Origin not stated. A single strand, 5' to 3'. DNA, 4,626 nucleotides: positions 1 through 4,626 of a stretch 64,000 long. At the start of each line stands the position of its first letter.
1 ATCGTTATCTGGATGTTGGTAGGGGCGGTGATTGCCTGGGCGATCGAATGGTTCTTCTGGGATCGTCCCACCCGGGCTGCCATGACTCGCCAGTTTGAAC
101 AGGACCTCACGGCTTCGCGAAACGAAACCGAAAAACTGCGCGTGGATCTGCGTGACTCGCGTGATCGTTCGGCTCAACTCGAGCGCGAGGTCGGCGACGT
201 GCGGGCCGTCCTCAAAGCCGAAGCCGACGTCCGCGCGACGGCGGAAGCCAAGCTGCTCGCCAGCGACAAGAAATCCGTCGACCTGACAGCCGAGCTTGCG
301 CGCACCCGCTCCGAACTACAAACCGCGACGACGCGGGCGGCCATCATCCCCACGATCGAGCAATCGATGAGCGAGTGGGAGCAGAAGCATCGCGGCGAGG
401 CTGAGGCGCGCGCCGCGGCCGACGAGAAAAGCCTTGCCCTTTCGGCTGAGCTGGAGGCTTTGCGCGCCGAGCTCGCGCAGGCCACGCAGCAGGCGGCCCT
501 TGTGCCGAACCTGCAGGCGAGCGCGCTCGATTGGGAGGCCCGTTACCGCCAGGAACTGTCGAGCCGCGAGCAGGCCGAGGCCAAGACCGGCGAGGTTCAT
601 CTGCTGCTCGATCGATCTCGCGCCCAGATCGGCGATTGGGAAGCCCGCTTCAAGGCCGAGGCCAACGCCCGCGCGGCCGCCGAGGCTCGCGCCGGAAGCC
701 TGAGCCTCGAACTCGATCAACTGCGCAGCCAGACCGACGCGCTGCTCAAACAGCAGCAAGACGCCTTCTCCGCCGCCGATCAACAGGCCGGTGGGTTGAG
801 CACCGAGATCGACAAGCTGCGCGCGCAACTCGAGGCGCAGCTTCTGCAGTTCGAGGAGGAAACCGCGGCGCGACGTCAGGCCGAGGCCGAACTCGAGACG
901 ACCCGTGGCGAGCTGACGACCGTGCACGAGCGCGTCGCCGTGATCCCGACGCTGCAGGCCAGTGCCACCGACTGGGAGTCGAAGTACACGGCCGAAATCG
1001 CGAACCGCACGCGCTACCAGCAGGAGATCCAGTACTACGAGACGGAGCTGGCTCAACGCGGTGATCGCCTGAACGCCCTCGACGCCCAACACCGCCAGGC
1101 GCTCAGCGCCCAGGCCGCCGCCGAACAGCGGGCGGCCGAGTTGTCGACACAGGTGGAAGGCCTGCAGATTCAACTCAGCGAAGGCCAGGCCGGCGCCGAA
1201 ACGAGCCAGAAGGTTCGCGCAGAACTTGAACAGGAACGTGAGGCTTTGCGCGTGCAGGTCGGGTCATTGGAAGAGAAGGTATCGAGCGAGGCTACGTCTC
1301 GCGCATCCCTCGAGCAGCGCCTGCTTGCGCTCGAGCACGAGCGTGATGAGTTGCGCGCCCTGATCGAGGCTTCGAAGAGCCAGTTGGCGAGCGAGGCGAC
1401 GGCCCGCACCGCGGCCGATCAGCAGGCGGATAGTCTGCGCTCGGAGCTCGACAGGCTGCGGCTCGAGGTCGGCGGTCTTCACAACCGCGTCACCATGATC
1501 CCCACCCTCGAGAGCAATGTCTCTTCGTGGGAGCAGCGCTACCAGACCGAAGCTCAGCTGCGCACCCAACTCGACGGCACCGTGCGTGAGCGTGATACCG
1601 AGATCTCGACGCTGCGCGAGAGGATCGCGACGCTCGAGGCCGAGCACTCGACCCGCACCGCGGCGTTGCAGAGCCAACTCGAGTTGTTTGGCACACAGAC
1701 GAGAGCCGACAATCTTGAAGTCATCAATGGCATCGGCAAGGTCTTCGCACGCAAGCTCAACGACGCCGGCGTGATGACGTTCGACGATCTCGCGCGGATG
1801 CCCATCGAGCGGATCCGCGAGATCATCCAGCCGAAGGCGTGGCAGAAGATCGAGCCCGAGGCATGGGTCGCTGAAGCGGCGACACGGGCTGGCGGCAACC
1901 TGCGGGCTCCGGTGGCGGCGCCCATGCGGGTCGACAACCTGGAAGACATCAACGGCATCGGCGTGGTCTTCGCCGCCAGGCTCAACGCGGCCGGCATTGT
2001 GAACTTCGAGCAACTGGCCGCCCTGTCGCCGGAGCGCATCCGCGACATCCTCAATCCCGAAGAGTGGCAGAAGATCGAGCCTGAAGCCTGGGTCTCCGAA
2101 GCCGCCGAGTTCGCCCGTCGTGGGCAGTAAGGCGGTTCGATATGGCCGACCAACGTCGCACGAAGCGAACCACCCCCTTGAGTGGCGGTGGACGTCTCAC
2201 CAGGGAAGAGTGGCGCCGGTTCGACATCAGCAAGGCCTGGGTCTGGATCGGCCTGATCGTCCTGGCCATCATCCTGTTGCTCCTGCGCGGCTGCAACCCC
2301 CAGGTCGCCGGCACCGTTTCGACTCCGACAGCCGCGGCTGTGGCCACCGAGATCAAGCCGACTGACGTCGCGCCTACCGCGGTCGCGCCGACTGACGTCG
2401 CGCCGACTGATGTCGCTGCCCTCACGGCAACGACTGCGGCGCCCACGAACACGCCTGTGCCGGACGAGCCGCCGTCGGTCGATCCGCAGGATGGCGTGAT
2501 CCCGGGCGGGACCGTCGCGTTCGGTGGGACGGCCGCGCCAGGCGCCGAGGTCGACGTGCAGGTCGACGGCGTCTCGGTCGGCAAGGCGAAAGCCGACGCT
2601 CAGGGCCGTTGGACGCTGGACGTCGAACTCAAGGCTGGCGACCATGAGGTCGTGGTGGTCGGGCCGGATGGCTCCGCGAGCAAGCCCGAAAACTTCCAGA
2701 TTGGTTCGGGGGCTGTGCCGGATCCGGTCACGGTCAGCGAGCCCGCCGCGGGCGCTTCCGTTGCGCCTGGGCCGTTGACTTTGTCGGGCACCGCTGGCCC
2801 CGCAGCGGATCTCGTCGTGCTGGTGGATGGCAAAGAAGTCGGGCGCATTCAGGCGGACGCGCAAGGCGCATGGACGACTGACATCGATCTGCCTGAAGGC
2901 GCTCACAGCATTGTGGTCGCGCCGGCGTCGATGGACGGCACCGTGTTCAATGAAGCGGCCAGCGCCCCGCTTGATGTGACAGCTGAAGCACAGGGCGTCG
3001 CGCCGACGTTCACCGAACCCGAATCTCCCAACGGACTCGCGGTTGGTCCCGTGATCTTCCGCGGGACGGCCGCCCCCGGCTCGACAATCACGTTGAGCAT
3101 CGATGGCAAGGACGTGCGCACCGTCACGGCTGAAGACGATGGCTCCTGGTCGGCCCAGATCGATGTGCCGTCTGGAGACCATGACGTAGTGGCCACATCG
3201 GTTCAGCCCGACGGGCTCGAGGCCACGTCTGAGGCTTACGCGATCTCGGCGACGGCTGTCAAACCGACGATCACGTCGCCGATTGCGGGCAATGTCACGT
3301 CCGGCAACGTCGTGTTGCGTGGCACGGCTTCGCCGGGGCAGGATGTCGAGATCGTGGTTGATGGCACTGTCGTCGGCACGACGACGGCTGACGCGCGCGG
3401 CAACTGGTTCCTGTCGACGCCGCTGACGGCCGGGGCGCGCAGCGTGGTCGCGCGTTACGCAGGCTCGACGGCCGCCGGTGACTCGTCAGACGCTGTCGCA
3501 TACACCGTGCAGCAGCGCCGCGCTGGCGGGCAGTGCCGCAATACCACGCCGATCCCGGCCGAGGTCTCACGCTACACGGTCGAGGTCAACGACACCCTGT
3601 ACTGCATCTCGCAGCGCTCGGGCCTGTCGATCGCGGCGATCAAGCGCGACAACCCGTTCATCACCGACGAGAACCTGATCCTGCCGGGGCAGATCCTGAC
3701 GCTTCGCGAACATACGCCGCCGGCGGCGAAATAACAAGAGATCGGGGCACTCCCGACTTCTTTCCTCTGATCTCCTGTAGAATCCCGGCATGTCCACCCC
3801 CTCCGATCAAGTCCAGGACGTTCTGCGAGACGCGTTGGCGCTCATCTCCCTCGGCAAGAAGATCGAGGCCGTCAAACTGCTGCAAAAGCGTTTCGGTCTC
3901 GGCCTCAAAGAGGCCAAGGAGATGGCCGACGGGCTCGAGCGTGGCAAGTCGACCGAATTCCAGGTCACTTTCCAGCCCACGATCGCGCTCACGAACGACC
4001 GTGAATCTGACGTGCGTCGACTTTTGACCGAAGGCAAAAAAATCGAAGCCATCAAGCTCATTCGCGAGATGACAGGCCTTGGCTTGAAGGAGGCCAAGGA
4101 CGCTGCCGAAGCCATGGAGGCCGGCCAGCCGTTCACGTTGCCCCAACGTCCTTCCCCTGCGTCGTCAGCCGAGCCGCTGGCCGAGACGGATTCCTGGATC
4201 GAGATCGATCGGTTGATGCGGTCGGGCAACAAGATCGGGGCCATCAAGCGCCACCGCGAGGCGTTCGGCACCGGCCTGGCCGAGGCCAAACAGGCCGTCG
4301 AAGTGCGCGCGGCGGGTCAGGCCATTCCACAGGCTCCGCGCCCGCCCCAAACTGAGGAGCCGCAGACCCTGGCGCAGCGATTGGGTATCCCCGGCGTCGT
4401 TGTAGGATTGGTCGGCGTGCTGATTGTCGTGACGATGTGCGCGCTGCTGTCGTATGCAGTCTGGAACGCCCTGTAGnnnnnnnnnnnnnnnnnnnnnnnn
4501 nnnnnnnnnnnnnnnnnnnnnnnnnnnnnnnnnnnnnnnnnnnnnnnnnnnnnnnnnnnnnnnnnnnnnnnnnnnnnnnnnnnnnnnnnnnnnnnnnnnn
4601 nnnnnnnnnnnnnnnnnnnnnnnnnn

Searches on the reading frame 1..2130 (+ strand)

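Call 74: search_protein_families(library=pfam, max_evalue=0.00001, proteins=[window:1-2130:+])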
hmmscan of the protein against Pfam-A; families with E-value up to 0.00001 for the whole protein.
window:1-2130:+ (709 aa): 1 family
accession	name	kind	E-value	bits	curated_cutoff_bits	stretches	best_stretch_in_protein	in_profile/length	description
PF14520.12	HHH_5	-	2.3e-11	44.4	27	0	573-617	5-51/57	Helix-hairpin-helix domain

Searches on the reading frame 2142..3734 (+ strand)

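Call 74: search_protein_families(library=pfam, max_evalue=0.00001, proteins=[window:2142-3734:+])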
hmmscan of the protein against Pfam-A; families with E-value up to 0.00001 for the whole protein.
window:2142-3734:+ (530 aa): 4 families
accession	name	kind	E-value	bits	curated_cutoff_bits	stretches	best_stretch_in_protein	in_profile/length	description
PF16640.11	Big_3_5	-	2.1e-14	54.3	35.5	1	382-456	10-87/88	Bacterial Ig-like domain (group 3)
PF06832.18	BiPBP_C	-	2.6e-07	30.9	26.8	0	132-181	42-87/90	Penicillin-Binding Protein C-terminus Family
PF01476.26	LysM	-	3.7e-07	30.4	20.9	1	478-521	1-42/43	LysM domain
PF13715.12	CarbopepD_reg_2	-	8.9e-06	26.1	32.2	0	387-441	2-54/88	CarboxypepD_reg-like domain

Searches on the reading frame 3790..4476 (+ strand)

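Call 74: search_protein_families(library=pfam, max_evalue=0.00001, proteins=[window:3790-4476:+])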
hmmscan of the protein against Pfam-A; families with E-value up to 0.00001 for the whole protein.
window:3790-4476:+ (228 aa): 2 families
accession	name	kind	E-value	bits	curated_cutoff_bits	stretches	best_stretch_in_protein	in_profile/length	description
PF00542.24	Ribosomal_L12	-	1.2e-20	74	25.9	1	82-109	10-37/67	Ribosomal protein L7/L12 C-terminal domain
PF20593.3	DUF6793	-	9.5e-08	32.5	27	0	80-108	73-101/107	Family of unknown function (DUF6793)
